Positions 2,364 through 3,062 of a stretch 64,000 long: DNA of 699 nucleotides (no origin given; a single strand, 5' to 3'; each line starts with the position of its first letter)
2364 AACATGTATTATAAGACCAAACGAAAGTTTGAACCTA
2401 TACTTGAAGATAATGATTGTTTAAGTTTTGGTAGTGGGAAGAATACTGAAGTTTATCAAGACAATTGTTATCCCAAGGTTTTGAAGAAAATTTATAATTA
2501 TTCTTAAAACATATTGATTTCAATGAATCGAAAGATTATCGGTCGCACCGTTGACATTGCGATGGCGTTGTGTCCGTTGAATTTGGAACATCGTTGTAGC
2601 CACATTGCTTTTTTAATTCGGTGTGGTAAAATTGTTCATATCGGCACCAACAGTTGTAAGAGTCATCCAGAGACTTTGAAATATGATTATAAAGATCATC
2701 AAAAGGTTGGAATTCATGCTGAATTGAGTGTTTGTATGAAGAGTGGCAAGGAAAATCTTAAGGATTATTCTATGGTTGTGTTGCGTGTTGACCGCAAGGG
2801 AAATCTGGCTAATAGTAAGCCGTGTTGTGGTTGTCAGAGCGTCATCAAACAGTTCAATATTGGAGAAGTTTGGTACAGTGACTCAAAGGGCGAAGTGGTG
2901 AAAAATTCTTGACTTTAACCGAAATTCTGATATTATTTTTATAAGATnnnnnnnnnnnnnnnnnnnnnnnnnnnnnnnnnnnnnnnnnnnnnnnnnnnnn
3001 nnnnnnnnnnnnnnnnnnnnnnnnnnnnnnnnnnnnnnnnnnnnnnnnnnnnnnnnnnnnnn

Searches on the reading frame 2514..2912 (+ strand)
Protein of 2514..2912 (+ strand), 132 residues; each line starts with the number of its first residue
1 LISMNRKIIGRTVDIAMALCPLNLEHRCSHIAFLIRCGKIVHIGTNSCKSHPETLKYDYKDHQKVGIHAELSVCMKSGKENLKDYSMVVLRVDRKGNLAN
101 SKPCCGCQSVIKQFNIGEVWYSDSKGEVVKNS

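Call 73: search_protein_families(library=pfam, proteins=[window:2514-2912:+], max_evalue=0.01)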
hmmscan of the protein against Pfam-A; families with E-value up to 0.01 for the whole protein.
window:2514-2912:+ (132 aa): 1 family
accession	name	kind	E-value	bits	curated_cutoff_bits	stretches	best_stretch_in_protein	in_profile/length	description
PF00383.29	dCMP_cyt_deam_1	-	3.2e-05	24.2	25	1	38-121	35-100/102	Cytidine and deoxycytidylate deaminase zinc-binding region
